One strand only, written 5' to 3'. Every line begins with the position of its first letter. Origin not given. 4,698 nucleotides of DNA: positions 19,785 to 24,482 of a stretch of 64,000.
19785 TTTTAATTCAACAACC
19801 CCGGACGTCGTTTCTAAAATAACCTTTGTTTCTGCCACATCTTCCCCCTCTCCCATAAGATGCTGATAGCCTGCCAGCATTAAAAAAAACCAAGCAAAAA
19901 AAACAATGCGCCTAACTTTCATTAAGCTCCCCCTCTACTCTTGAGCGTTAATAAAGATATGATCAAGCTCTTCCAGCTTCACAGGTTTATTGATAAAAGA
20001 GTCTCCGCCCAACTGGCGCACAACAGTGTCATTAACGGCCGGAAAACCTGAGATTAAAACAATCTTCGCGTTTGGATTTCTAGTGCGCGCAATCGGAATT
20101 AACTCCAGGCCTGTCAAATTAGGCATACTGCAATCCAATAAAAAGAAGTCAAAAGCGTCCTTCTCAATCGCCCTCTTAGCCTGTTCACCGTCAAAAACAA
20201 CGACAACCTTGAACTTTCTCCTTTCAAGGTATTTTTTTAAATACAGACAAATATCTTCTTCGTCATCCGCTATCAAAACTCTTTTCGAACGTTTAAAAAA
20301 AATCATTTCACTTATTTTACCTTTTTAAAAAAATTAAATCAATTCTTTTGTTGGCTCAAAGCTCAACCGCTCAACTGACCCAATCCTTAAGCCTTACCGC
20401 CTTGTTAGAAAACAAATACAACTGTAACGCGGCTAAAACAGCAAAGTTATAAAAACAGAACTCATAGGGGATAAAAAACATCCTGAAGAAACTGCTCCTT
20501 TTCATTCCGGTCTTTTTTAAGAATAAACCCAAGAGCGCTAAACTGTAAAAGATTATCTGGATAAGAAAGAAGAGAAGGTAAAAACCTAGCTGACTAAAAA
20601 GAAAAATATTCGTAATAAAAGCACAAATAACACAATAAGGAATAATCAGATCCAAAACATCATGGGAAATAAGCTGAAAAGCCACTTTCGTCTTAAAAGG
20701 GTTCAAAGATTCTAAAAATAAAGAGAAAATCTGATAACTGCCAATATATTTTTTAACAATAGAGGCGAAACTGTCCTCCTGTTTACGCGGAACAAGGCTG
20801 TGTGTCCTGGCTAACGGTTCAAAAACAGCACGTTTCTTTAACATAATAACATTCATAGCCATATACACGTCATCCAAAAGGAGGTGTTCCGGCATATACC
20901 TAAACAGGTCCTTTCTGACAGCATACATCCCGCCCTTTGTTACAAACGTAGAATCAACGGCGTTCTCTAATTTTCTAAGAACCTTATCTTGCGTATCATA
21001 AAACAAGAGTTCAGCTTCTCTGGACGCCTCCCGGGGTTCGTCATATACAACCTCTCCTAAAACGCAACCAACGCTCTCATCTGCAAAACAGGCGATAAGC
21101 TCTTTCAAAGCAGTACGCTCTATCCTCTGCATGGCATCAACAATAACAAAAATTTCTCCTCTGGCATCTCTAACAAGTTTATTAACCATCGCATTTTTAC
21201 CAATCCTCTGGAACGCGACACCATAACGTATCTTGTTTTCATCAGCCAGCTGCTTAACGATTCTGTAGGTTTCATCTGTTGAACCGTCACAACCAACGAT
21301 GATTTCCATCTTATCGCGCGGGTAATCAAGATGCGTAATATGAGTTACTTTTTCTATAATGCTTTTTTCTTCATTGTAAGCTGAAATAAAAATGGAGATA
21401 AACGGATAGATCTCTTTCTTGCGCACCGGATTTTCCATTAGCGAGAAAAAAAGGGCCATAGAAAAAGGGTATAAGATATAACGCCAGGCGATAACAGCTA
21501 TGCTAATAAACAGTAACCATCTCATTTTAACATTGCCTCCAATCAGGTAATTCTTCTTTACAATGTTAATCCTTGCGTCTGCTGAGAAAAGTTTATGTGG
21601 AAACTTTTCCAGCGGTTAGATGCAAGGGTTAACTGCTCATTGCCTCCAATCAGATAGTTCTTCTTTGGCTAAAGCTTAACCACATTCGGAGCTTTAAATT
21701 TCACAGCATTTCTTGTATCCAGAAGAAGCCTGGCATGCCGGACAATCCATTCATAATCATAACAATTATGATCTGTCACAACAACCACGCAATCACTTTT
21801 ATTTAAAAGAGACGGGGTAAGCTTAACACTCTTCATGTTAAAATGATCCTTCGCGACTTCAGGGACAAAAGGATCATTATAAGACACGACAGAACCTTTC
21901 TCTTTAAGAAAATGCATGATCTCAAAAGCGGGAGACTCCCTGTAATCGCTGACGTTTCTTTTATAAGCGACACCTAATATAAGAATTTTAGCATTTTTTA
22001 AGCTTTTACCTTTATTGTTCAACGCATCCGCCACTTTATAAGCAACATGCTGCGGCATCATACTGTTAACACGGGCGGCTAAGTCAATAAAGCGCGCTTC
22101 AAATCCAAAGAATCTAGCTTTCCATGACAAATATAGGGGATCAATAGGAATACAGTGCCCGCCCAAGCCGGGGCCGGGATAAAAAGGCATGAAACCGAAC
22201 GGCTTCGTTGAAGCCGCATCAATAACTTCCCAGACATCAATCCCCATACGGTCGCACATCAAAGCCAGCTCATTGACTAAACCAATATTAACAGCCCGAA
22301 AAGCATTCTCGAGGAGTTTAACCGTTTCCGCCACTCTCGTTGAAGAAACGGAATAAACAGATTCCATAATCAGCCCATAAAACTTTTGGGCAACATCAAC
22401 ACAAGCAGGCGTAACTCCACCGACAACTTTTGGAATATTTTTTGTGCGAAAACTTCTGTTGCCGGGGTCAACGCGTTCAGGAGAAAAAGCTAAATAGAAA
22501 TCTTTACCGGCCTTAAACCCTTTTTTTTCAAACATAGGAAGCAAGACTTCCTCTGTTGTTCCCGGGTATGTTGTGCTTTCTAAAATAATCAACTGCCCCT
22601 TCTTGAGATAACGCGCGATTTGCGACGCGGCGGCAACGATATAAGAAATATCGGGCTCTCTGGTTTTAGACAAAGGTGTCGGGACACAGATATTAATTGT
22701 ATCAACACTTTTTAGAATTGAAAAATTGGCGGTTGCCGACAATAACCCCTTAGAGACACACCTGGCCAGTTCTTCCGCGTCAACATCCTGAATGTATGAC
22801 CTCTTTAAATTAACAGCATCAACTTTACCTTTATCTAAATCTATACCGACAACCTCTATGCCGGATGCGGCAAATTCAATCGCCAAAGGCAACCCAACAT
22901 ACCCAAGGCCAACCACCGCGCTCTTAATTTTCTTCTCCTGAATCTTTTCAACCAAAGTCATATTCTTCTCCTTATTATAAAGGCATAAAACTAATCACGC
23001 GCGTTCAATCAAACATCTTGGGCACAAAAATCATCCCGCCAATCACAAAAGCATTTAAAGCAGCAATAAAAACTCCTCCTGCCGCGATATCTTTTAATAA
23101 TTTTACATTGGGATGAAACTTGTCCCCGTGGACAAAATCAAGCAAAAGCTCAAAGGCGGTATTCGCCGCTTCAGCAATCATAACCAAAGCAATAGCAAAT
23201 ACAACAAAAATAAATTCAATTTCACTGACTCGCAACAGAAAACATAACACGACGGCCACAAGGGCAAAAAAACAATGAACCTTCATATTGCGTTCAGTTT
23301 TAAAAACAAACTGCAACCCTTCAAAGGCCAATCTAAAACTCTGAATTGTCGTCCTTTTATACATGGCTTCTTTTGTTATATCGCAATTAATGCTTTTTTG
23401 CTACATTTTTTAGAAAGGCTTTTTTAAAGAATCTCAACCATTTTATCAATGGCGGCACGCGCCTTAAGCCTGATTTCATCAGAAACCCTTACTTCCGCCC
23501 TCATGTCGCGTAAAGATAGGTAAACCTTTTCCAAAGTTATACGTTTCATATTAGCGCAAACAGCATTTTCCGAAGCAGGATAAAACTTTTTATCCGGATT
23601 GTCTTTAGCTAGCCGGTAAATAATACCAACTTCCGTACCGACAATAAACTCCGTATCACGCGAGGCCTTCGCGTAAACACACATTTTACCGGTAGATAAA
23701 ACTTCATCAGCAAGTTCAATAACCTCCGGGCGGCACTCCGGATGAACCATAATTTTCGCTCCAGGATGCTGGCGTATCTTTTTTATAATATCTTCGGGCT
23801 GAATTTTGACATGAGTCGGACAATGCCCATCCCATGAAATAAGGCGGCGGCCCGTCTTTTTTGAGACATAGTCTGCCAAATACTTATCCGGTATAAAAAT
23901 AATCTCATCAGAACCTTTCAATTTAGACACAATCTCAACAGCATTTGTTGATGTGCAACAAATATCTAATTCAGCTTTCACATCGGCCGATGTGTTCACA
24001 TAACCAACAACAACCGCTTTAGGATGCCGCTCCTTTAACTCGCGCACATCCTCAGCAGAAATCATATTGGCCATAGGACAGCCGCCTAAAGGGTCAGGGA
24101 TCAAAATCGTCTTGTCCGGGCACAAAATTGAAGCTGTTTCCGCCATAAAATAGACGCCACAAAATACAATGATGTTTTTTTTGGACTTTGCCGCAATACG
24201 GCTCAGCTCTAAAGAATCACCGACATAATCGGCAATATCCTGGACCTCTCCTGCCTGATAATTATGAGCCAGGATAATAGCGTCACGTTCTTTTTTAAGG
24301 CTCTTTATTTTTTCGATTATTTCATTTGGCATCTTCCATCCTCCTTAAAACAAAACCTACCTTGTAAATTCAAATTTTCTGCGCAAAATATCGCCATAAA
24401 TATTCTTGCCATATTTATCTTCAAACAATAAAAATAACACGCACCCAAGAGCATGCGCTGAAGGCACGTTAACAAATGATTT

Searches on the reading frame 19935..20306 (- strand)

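Call 52: search_protein_families(library=pfam, proteins=[window:19935-20306:-], max_evalue=0.0001)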
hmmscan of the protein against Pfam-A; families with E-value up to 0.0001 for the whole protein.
window:19935-20306:- (123 aa): 1 family
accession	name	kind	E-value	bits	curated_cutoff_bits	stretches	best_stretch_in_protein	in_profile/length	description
PF00072.30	Response_reg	-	1.6e-20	73.8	30.2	1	10-116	1-108/111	Response regulator receiver domain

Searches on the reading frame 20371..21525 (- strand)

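Call 52: search_protein_families(library=pfam, proteins=[window:20371-21525:-], max_evalue=0.0001)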
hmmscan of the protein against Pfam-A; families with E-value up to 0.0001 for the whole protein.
window:20371-21525:- (384 aa): 3 families
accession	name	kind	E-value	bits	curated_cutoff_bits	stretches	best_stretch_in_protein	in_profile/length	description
PF00535.33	Glycos_transf_2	-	8.6e-16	58.8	23.3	1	44-174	1-130/168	Glycosyl transferase family 2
PF13641.12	Glyco_tranf_2_3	-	4.3e-13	50.3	27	1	43-248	3-216/230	Glycosyltransferase like family 2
PF13506.12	Glyco_transf_21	-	6.1e-05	23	21.7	1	111-208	19-114/174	Glycosyl transferase family 21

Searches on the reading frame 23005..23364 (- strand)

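Call 52: search_protein_families(library=pfam, proteins=[window:23005-23364:-], max_evalue=0.0001)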
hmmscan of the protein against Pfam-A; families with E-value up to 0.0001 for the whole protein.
window:23005-23364:- (119 aa): 1 family
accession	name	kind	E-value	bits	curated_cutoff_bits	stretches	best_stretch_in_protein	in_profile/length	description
PF01219.24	DAGK_prokar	-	1.3e-30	105.7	22.3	1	12-113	2-102/102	Prokaryotic diacylglycerol kinase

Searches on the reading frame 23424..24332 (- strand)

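Call 52: search_protein_families(library=pfam, proteins=[window:23424-24332:-], max_evalue=0.0001)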
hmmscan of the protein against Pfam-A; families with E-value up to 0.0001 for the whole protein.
window:23424-24332:- (302 aa): 1 family
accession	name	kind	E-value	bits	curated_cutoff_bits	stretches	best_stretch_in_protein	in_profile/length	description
PF02445.21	NadA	-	2.2e-122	408.2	27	1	7-300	1-295/295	Quinolinate synthetase A protein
